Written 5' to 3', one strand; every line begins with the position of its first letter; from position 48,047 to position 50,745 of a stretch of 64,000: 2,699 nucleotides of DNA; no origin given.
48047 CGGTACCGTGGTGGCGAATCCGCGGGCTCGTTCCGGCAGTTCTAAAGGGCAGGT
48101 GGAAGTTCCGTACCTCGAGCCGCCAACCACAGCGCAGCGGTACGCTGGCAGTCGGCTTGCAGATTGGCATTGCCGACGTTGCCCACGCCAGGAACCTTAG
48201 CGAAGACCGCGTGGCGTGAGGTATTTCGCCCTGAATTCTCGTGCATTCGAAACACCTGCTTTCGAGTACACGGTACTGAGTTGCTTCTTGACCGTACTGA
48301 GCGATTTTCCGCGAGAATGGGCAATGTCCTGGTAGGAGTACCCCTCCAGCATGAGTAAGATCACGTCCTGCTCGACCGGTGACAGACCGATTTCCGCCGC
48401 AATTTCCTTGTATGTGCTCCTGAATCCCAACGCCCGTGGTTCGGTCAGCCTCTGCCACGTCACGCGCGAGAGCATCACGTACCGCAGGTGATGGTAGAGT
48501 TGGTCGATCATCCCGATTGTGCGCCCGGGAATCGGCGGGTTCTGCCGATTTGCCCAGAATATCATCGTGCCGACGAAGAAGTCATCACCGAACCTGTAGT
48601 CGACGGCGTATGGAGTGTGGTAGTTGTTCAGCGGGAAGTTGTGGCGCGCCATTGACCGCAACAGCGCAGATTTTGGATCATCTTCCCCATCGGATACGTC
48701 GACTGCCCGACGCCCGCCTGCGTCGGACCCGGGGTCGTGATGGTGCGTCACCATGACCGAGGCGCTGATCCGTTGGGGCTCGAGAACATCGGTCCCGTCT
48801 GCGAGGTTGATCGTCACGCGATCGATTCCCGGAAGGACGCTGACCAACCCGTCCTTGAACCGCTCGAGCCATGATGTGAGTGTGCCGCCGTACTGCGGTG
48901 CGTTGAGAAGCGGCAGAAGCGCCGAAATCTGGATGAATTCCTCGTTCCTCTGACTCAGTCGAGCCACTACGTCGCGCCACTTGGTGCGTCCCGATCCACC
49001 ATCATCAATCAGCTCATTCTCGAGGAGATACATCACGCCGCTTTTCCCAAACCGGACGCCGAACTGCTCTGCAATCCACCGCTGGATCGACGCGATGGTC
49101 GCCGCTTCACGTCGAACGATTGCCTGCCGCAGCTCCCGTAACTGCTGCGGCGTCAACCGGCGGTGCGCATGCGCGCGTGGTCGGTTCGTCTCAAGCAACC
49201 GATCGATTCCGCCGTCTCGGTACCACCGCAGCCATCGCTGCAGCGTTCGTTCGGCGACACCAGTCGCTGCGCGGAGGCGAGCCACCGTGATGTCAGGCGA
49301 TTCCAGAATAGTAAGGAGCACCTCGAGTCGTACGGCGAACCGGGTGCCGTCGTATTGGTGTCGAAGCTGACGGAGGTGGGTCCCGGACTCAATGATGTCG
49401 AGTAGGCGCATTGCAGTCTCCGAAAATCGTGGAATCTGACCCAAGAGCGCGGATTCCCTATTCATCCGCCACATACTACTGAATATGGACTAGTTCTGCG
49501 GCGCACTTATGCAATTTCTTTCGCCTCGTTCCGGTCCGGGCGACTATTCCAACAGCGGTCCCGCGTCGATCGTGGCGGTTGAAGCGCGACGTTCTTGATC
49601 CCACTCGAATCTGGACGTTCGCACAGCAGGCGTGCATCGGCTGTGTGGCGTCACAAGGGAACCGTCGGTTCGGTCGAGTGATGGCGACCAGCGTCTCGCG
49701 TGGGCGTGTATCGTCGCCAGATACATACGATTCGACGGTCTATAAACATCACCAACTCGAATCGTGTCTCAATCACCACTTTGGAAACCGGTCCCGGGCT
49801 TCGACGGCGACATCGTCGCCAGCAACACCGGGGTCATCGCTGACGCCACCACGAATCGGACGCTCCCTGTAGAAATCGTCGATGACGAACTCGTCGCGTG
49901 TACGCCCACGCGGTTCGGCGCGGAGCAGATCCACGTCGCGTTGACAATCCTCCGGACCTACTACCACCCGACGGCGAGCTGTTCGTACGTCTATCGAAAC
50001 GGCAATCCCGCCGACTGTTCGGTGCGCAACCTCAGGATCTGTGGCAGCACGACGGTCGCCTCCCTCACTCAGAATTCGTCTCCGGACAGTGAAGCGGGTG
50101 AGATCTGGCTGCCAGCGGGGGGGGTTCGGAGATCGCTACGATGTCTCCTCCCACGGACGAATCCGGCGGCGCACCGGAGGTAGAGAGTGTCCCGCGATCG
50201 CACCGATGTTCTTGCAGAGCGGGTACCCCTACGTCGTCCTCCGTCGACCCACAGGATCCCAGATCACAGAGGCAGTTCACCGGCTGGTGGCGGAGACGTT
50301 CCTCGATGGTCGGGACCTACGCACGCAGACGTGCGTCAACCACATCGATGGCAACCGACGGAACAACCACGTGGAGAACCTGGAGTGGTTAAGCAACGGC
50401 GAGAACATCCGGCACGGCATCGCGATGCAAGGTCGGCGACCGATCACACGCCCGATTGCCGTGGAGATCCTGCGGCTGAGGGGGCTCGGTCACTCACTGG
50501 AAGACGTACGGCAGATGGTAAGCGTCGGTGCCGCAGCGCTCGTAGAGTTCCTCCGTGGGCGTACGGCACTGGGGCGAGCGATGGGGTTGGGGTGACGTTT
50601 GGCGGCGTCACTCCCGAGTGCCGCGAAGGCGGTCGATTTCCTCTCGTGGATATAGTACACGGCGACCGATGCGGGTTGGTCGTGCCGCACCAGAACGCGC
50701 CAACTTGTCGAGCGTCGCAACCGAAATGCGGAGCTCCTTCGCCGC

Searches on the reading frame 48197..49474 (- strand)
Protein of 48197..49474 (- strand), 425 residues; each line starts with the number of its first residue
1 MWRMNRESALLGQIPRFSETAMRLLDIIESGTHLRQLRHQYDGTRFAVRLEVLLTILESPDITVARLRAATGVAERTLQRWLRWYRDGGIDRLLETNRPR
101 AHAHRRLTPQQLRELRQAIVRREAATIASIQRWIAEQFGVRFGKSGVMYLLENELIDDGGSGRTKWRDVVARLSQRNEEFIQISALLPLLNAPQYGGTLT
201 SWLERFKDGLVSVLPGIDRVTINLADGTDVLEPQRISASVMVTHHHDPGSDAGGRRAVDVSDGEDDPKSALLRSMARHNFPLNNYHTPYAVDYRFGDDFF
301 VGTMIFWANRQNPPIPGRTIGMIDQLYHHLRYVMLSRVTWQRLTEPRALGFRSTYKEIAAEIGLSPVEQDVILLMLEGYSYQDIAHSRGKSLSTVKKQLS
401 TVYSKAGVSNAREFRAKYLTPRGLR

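Call 31: search_protein_families(library=pfam, proteins=[window:48197-49474:-], max_evalue=0.01)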
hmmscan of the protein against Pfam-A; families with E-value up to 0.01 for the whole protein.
window:48197-49474:- (425 aa): 10 families
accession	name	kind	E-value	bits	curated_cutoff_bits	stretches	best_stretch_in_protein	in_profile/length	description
PF13551.12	HTH_29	-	2.8e-10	40.6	28.1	1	49-111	1-62/64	Winged helix-turn helix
PF13384.12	HTH_23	-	4.3e-09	36.3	24.6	1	46-93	4-49/50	Homeodomain-like domain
PF13565.12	HTH_32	-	4.9e-08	33.8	33.7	1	77-147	1-69/73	Homeodomain-like domain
PF08281.18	Sigma70_r4_2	-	6e-08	32.7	25.7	1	364-400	11-48/54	Sigma-70, region 4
PF13518.12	HTH_28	-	1.3e-07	32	25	1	49-94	2-45/52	Helix-turn-helix domain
PF13412.12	HTH_24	-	7.3e-05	22.7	21.9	0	352-366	17-31/48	Winged helix-turn-helix DNA-binding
PF13592.12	HTH_33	-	0.0027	17.7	25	0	126-151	6-31/60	Winged helix-turn helix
PF00196.25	GerE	-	0.0032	17.5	23.5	1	364-413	3-52/57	Bacterial regulatory proteins, luxR family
PF04545.22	Sigma70_r4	-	0.0064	16.4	24.1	0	364-399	5-41/50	Sigma-70, region 4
PF13011.12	LZ_Tnp_IS481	-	0.0066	17.2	22.2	0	63-117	27-81/85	leucine-zipper of insertion element IS481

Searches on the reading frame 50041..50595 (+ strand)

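Call 102: search_protein_families(library=pfam, proteins=[window:50041-50595:+], max_evalue=0.001)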
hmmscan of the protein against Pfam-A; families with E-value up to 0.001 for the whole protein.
window:50041-50595:+ (184 aa): 1 family
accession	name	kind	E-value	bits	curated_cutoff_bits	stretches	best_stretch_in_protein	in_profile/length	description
PF13392.12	HNH_3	-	5.8e-07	29.5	24.8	1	78-122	2-44/46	HNH endonuclease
